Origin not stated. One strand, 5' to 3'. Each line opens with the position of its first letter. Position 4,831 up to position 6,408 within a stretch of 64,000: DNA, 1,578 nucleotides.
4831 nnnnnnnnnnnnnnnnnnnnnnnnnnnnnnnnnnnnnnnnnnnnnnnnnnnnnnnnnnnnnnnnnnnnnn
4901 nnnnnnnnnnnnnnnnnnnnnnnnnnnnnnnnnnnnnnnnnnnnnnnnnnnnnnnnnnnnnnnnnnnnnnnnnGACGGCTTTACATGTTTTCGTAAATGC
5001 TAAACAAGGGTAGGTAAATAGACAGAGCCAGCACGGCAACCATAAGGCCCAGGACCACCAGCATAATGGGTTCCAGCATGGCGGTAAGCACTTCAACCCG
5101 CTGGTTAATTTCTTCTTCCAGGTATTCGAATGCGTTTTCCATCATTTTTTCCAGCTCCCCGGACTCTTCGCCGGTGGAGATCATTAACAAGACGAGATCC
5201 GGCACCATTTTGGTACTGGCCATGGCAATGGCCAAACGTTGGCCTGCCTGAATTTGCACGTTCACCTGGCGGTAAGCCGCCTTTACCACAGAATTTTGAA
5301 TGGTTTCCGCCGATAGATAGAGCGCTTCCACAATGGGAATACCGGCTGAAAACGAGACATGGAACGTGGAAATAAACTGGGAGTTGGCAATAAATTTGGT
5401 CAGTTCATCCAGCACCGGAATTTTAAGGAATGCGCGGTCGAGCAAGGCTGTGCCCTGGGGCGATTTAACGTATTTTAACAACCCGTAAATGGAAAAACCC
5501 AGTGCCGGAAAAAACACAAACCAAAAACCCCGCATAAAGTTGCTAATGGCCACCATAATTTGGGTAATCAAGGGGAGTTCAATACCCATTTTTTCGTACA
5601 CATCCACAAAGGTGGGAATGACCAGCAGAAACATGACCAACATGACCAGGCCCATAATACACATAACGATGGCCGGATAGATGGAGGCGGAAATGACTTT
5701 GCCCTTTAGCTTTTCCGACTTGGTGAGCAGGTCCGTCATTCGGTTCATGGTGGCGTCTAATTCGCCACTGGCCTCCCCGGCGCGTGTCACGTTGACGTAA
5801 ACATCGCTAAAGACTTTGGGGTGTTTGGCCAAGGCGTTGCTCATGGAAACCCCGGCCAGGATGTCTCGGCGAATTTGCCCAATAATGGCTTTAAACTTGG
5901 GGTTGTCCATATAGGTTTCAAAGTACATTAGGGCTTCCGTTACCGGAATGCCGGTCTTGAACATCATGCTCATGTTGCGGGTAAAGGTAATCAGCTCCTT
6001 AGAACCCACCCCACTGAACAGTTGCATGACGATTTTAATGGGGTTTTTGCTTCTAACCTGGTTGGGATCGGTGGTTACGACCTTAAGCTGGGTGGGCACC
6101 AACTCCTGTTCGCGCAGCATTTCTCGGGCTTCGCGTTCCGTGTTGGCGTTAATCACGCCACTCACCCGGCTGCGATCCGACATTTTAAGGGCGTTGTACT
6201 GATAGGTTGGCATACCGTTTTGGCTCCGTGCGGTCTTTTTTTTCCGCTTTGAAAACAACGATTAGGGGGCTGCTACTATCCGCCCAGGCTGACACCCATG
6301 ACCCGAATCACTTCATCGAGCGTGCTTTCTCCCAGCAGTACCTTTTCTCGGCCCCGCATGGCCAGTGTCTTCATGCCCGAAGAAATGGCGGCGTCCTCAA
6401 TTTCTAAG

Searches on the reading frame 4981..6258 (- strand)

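Call 50: search_protein_families(library=pfam, proteins=[window:4981-6258:-], max_evalue=0.00001)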
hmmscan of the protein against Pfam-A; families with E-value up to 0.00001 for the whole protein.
window:4981-6258:- (425 aa): 1 family
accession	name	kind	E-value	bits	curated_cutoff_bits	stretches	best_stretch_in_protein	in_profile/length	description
PF00482.28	T2SSF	-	2.4e-57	192.7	25.2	2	92-215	1-125/125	Type II secretion system (T2SS), protein F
